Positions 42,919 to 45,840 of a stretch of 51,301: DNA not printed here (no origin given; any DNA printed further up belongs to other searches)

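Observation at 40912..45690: Second, diverged copy of the same triad (copy B) shows which residues are under constraint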

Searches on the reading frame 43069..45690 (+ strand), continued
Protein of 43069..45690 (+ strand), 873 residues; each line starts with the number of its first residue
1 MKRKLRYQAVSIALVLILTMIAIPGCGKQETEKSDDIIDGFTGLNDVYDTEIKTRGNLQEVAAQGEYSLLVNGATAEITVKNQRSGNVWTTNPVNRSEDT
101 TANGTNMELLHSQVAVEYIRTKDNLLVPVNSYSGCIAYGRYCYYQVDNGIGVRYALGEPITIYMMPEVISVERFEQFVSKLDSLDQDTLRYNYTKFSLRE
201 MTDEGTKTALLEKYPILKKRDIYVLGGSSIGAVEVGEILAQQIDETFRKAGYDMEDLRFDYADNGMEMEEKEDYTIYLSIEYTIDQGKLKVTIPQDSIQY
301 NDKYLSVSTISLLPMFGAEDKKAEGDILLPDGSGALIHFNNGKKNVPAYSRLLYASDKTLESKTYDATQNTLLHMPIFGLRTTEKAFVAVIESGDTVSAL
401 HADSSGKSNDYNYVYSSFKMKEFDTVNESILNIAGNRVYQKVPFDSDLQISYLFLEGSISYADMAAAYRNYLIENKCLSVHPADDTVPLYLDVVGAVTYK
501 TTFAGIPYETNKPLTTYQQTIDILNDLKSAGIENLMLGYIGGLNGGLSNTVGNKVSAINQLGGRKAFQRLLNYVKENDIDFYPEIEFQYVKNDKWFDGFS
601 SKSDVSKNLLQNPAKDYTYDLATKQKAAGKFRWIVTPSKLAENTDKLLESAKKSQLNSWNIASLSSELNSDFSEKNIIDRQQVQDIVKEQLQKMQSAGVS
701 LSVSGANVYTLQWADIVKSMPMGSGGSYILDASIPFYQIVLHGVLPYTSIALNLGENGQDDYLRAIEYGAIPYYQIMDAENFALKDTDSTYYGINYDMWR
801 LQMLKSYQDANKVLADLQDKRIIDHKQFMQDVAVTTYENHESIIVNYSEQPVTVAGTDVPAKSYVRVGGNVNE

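Call 41: fold_search(model_id=the predicted structure, library=pdb)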
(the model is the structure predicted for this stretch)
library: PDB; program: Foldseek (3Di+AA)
matches with E <= 10: 1310; with E <= 0.001: 324
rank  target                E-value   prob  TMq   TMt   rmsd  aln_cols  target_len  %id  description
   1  5opq_A                1.7e-29  1.00  0.52  0.68   8.5       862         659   11  A 3,6-anhydro-D-galactosidase produced by Zobellia galactanivorans. This is an exo-lytic enzyme that hydrolyzes termin (released 2017-11-29)
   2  5opq_D                1.5e-28  1.00  0.53  0.69   8.1       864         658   11  A 3,6-anhydro-D-galactosidase produced by Zobellia galactanivorans. This is an exo-lytic enzyme that hydrolyzes termin (released 2017-11-29)
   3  8rzk_A                5.1e-28  1.00  0.53  0.68   8.2       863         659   10  The Michaelis complex of ZgGH129 D486N from Zobellia galactanivorans with neo-b/k-oligo-carrageenan tetrasaccharide (b (released 2024-07-31)
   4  5wzr_A                1.5e-25  1.00  0.54  0.72   7.2       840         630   11  Alpha-N-acetylgalactosaminidase NagBb from Bifidobacterium bifidum - Gal-NHAc-DNJ complex (released 2017-06-07)
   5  5wzn_A                2.2e-25  1.00  0.53  0.72   7.0       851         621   11  Alpha-N-acetylgalactosaminidase NagBb from Bifidobacterium bifidum - GalNAc complex (released 2017-06-07)
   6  5wzr_B                6.4e-25  1.00  0.54  0.72   7.2       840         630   10  Alpha-N-acetylgalactosaminidase NagBb from Bifidobacterium bifidum - Gal-NHAc-DNJ complex (released 2017-06-07)
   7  5wzq_B                7.1e-25  1.00  0.53  0.73   6.8       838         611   11  Alpha-N-acetylgalactosaminidase NagBb from Bifidobacterium bifidum - quadruple mutant (released 2017-06-07)
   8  5wzp_B                1.2e-24  1.00  0.51  0.72   7.3       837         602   11  Alpha-N-acetylgalactosaminidase NagBb from Bifidobacterium bifidum - ligand free (released 2017-06-07)
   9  5wzp_A                1.4e-24  1.00  0.52  0.73   7.2       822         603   10  Alpha-N-acetylgalactosaminidase NagBb from Bifidobacterium bifidum - ligand free (released 2017-06-07)
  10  5wzq_A                2.6e-24  1.00  0.52  0.72   7.0       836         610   11  Alpha-N-acetylgalactosaminidase NagBb from Bifidobacterium bifidum - quadruple mutant (released 2017-06-07)
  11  5wzn_B                5.1e-24  1.00  0.53  0.72   6.7       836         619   11  Alpha-N-acetylgalactosaminidase NagBb from Bifidobacterium bifidum - GalNAc complex (released 2017-06-07)
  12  8x1b                  7.0e-16  1.00  0.40  0.52   8.2       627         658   12  Cryo-EM structure of FpGalactosaminidase from Flavonifractor plautii in apo state (released 2024-11-13)
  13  6qev_B                7.1e-15  1.00  0.39  0.28  11.3       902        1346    8  EngBF DARPin Fusion 4b B6 (released 2019-11-06)
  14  5a57                  3.2e-14  1.00  0.41  0.34   9.2       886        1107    8  The structure of GH101 from Streptococcus pneumoniae TIGR4 in complex with PUGT (released 2015-09-02)
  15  9ayu_A                4.0e-14  1.00  0.40  0.52   9.6       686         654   11  Structure of the A type blood alpha-D-galactosamine galactosaminidase D463A mutant from Flavonifractor plautii (released 2024-12-18)
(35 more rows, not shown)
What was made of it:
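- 43069..45690 (+): Copy B DUF5696 protein (873 aa, lipobox-like IPGC): GH129/GH101-superfamily fold. Foldseek hits to GH129 5opq (E 1.7e-29) and 5wzr (E 1.5e-25) (call 41).
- Closest known: GH129 glycoside hydrolases. Same: GH129 is the best Foldseek match (E 1.7e-29 to 1e-24, TM 0.68-0.73; call 41).
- Its best PDB matches are GH129 (E 1.7e-29, TM 0.68-0.73), then GH101, GH36, GH31 and GH13 (call 41).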

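Call 42: search_solved_structures(query=A1, max_evalue=10, show_alignments=5)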
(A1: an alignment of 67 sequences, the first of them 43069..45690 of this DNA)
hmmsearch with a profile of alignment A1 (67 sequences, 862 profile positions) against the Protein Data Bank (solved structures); distinct sequences matched with E-value up to 10: 5.
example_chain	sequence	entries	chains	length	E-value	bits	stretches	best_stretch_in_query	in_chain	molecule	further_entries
8rzk_A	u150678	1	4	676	2.6e-10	42.3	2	58-94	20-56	Conserved hypothetical periplasmic protein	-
8rzg_A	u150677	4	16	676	2.6e-10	42.3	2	58-94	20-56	Conserved hypothetical periplasmic protein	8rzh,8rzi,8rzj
5opq_A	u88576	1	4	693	2.7e-10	42.2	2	58-94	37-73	3,6-anhydro-D-galactosidase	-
5wzn_A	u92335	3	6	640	3.9e-07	31.8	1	434-567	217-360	Alpha-N-acetylgalactosaminidase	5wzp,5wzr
5wzq_A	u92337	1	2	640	4.1e-07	31.7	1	434-567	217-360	Alpha-N-acetylgalactosaminidase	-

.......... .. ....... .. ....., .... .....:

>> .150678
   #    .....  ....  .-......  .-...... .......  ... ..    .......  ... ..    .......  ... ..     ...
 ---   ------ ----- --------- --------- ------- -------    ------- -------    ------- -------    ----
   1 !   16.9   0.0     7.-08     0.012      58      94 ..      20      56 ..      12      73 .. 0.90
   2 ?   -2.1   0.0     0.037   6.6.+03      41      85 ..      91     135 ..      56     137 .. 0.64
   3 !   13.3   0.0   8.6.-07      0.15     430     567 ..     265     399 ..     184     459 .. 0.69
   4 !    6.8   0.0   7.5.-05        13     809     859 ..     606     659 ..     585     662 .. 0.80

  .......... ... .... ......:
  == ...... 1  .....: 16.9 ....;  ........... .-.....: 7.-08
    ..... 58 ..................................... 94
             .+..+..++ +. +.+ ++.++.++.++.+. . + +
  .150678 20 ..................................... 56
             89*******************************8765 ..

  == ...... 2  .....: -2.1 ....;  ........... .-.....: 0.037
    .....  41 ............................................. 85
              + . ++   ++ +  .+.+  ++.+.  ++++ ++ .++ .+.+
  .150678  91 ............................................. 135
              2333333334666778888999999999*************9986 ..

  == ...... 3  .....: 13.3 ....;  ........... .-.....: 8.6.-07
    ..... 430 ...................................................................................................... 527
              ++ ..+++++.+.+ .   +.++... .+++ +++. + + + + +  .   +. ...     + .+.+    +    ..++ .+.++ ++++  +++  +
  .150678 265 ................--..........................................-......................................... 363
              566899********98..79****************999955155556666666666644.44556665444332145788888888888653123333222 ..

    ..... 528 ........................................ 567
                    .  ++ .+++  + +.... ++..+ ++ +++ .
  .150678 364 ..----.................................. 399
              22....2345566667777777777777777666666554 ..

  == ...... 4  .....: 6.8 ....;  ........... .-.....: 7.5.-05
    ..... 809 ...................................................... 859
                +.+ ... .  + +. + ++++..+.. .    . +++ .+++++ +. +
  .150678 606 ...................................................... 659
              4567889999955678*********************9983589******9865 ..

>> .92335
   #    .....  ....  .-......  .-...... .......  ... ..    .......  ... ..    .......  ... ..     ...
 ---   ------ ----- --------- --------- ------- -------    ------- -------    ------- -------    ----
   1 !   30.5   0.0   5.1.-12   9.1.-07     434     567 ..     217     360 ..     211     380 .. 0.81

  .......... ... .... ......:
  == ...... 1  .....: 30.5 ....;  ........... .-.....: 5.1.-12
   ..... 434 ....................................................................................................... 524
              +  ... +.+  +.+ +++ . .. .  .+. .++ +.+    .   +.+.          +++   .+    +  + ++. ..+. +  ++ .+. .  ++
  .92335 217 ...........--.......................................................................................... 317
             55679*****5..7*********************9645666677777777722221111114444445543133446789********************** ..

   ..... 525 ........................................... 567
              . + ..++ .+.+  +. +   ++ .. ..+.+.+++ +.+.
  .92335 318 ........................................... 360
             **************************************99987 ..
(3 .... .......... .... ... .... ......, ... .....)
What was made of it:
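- Profile against PDB sequences gives GH129 at E 2.6e-10 (call 42).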

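Call 72: search_protein_representatives(alignment_id=A1)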
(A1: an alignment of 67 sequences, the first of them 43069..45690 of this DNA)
Query: 67 sequences, 862 profile positions. Proteins with E-value up to 0.001 (for the whole library): 7538; up to 1e-10: 5882; up to 1e-30: 4263. The best 150 are listed.
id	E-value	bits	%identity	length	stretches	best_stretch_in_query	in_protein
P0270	0.0e+00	1128.1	-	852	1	5-860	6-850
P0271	0.0e+00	1061.4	-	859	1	8-860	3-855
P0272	0.0e+00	1027.3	-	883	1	9-860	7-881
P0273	2.7e-296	1001.7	-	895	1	11-861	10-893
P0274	8.5e-294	993.4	-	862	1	1-858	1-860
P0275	3.8e-292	988.0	-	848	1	21-859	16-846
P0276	4.5e-292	987.7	-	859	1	8-860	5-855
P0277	5.9e-291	984.0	-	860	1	1-860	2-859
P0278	2.4e-290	982.0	-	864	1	8-860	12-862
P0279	5.1e-289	977.6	-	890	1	8-860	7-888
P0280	9.7e-289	976.7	-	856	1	46-860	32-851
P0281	3.0e-288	975.1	-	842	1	46-859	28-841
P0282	9.8e-287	970.1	-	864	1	10-861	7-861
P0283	2.0e-286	969.1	-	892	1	17-858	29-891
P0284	2.9e-285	965.2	-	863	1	2-860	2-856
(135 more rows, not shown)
